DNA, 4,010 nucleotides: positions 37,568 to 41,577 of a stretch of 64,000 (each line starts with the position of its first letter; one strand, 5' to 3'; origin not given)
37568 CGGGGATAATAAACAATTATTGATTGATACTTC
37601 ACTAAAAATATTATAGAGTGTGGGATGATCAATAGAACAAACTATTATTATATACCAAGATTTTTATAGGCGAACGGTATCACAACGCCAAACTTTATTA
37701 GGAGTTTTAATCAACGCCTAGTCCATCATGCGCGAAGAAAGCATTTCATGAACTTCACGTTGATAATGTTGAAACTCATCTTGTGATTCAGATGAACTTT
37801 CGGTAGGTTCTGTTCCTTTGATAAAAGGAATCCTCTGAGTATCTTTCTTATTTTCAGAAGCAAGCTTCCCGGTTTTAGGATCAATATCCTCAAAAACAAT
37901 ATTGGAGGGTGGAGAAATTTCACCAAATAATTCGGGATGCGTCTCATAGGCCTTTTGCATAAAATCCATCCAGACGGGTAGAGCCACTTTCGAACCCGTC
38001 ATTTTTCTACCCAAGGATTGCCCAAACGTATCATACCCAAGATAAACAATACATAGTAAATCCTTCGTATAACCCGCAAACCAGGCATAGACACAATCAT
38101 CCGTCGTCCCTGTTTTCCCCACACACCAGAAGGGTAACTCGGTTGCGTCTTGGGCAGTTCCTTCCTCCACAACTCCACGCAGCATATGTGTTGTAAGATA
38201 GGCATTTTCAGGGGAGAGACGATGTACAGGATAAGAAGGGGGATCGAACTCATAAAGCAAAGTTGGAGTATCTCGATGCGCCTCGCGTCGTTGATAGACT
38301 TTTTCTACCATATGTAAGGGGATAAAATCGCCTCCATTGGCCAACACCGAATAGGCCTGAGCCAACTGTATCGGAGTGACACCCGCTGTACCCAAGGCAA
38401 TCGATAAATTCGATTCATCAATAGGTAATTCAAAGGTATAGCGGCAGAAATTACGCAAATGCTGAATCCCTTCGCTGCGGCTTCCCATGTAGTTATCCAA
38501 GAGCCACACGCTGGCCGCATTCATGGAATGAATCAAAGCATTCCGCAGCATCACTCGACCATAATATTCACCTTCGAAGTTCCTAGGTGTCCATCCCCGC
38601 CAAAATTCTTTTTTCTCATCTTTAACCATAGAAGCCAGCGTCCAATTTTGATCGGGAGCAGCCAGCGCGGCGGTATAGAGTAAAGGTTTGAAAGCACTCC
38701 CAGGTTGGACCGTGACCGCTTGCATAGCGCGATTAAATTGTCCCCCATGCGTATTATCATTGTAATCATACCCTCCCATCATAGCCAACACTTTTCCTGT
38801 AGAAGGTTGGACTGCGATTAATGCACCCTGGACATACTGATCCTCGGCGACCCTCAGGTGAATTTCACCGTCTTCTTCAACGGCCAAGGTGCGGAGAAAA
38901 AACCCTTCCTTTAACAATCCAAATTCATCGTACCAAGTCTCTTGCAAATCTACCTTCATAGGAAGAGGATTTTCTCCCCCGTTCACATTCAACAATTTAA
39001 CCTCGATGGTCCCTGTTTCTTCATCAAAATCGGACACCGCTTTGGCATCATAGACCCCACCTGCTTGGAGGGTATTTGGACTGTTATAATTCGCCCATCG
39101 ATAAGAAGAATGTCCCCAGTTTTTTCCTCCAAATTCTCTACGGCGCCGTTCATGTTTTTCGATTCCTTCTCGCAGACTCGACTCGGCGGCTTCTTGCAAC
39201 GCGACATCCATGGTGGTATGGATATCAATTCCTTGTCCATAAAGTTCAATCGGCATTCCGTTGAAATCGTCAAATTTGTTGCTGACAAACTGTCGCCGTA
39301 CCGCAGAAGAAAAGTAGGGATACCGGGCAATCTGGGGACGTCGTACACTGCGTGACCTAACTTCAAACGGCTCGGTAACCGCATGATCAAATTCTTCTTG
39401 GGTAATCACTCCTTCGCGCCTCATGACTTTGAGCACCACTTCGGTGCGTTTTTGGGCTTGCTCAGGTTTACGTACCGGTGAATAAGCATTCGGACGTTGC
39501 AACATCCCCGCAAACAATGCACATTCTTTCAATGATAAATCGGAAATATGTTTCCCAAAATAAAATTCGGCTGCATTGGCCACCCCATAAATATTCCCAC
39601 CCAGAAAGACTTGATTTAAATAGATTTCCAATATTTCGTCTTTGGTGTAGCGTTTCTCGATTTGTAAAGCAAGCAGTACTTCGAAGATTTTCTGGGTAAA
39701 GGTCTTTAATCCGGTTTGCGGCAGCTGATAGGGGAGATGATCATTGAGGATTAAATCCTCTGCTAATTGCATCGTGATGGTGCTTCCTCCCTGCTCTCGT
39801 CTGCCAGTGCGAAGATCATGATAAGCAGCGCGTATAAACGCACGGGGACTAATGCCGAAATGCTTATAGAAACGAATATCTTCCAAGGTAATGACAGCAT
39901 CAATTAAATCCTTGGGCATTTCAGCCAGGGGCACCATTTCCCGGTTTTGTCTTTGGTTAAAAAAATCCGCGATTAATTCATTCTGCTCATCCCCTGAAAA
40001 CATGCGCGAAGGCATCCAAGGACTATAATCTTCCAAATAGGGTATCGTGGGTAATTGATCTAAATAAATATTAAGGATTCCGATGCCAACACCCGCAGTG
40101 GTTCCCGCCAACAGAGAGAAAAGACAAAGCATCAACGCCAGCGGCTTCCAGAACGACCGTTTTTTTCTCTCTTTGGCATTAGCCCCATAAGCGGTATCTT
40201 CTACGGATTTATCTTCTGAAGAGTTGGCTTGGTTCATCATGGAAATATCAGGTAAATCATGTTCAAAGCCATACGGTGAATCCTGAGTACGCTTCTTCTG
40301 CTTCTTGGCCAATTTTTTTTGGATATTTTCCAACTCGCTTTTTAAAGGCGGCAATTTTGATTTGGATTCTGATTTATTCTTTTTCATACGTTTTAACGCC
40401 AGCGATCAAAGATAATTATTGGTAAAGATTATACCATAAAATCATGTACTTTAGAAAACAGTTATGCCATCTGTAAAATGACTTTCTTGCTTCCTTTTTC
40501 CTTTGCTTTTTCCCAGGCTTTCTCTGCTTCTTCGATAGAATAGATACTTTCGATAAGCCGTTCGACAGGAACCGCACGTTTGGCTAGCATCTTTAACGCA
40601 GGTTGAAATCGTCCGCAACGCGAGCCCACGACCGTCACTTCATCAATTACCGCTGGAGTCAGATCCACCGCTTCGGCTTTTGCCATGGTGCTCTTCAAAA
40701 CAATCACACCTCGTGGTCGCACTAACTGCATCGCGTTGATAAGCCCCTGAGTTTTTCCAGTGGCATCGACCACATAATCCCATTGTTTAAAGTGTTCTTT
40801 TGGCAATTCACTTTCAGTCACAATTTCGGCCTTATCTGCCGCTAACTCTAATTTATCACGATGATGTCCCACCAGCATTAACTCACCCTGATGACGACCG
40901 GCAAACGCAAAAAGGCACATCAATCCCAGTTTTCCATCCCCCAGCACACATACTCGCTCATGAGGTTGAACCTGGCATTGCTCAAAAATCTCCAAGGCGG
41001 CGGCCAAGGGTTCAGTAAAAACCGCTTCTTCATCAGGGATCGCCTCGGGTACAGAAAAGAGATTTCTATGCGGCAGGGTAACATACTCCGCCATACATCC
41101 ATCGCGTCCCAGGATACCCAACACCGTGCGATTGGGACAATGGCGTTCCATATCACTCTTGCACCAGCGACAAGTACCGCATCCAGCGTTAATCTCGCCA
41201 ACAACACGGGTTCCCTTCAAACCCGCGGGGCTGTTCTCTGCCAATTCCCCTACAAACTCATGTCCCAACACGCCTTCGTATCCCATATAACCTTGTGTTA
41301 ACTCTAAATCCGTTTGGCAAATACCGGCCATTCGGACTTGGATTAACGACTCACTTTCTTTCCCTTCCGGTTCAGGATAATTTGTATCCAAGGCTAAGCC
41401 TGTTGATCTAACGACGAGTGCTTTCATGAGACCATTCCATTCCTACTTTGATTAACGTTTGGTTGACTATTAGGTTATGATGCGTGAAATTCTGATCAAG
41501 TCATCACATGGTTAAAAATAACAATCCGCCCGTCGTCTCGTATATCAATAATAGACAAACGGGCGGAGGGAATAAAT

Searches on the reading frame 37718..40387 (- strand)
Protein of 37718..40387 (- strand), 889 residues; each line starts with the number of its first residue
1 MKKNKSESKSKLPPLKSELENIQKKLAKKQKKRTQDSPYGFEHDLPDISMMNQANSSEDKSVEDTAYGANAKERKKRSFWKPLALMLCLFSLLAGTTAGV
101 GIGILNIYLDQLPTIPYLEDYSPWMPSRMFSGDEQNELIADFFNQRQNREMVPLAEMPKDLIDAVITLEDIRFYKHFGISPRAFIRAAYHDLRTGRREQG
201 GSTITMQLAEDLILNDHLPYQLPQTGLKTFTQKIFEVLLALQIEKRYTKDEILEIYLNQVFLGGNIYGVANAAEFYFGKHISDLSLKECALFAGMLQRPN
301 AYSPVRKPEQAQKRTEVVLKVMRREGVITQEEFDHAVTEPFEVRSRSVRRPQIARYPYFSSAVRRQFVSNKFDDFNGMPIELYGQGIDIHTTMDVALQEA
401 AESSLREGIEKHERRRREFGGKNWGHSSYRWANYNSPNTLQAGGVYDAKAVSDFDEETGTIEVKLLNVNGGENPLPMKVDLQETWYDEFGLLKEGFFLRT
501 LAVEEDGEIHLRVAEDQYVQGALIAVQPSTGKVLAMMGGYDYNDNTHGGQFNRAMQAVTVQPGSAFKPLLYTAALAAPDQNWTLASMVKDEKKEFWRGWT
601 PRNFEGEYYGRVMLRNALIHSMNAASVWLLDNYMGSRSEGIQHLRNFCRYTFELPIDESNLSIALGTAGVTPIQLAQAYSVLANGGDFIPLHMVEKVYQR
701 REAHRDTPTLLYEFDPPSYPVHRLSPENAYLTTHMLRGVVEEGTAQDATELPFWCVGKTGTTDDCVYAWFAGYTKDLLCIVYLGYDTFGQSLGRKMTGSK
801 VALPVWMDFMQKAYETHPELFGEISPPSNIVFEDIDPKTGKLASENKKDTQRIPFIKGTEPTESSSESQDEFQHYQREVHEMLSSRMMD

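Call 69: search_protein_families(library=pfam, proteins=[window:37718-40387:-], max_evalue=0.00001)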
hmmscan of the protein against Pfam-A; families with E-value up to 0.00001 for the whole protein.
window:37718-40387:- (889 aa): 2 families
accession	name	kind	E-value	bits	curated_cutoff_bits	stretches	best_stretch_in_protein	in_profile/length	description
PF00912.28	Transgly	-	2.1e-62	210.1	27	1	137-322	3-177/178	Transglycosylase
PF00905.27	Transpeptidase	-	8.2e-29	101.2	22.1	1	521-806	1-294/299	Penicillin binding protein transpeptidase domain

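Call 70: list_cluster_members(proteins=[P0121, P0241, window:37718-40387:-, window:44722-46830:-, window:9060-9821:-])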
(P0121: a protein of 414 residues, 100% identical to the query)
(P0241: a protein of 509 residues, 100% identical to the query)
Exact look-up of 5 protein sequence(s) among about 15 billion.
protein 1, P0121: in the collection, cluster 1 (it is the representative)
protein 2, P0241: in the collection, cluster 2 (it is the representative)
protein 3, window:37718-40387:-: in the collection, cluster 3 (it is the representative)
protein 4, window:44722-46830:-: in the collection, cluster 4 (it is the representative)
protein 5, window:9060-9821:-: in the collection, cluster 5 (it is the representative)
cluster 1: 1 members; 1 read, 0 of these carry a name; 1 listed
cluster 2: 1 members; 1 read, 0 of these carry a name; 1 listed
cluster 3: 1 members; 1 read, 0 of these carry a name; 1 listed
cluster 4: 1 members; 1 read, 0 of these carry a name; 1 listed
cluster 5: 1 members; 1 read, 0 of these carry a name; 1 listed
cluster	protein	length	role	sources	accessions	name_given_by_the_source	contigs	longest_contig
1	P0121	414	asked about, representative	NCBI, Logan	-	-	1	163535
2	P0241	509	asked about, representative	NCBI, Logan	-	-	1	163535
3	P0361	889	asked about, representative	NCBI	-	-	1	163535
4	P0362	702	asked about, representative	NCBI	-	-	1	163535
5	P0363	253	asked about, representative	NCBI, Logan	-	-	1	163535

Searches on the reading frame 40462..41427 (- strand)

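Call 113: search_protein_families(library=pfam, proteins=[window:40462-41427:-], max_evalue=0.00001)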
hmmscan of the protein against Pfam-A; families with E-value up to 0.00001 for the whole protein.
window:40462-41427:- (321 aa): 3 families
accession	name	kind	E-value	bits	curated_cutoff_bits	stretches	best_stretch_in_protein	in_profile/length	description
PF08240.17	ADH_N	-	6.7e-21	74.9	23.5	1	24-128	2-104/104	Alcohol dehydrogenase GroES-like domain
PF16912.11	Glu_dehyd_C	-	1.8e-11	44.4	34.9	1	149-318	25-209/211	Glucose dehydrogenase C-terminus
PF00107.32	ADH_zinc_N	-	4.7e-08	33.5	31.8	1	210-281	51-127/129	Zinc-binding dehydrogenase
